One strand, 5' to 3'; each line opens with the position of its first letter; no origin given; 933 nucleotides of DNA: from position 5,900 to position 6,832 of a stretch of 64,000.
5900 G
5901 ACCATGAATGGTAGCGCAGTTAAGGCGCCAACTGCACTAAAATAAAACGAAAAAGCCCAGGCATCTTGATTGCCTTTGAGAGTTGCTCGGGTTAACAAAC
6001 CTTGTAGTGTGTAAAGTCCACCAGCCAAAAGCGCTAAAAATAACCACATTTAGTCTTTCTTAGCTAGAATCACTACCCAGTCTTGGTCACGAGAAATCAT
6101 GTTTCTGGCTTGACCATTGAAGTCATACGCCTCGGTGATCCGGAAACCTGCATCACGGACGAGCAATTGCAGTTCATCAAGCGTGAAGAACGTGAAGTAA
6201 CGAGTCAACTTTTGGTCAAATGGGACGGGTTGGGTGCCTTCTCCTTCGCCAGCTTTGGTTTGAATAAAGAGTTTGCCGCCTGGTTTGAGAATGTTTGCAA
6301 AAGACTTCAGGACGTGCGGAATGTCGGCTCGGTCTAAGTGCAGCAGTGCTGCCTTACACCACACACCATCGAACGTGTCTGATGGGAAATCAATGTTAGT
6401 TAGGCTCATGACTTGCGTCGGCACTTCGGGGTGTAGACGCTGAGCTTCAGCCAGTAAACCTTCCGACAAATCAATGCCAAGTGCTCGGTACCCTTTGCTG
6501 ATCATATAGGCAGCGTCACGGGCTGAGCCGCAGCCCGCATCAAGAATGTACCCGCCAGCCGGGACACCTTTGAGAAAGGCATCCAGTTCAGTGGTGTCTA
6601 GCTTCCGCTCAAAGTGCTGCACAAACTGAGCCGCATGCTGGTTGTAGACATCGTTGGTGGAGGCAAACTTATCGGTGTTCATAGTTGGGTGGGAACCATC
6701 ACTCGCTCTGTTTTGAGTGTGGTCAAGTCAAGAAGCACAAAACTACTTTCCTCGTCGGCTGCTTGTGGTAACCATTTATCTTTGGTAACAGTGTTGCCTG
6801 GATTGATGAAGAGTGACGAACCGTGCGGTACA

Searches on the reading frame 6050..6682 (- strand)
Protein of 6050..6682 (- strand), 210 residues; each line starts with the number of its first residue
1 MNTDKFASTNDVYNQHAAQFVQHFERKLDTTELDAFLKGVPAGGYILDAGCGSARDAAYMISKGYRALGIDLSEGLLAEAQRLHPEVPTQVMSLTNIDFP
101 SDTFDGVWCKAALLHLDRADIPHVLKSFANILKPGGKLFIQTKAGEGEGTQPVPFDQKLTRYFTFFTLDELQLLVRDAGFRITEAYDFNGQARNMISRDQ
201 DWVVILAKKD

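Call 78: search_protein_families(library=pfam, proteins=[window:6050-6682:-], max_evalue=0.0001)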
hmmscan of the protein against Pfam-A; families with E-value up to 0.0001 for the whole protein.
window:6050-6682:- (210 aa): 9 families
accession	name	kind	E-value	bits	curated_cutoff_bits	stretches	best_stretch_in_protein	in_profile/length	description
PF13649.12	Methyltransf_25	-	5.1e-19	69.2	27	1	46-136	1-97/97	Methyltransferase domain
PF08241.18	Methyltransf_11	-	2e-18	67.2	21.2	1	47-140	1-95/95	Methyltransferase domain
PF13489.12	Methyltransf_23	-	8.6e-17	61.8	27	1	33-184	13-163/164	Methyltransferase domain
PF08242.18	Methyltransf_12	-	1.2e-12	48.9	30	1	47-138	1-98/98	Methyltransferase domain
PF13847.12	Methyltransf_31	-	1.3e-07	31.8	27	1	46-146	7-115/145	Methyltransferase domain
PF03141.22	Methyltransf_29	-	2.5e-07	30.1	23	1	6-138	87-215/506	Putative S-adenosyl-L-methionine-dependent methyltransferase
PF05724.17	TPMT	-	2.2e-06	27.9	26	1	31-146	24-160/218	Thiopurine S-methyltransferase (TPMT)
PF03848.20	TehB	-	3.5e-06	27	20.4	1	42-156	30-148/193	Tellurite resistance protein TehB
PF01209.24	Ubie_methyltran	-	2.7e-05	24.1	20.1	0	9-140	19-151/233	ubiE/COQ5 methyltransferase family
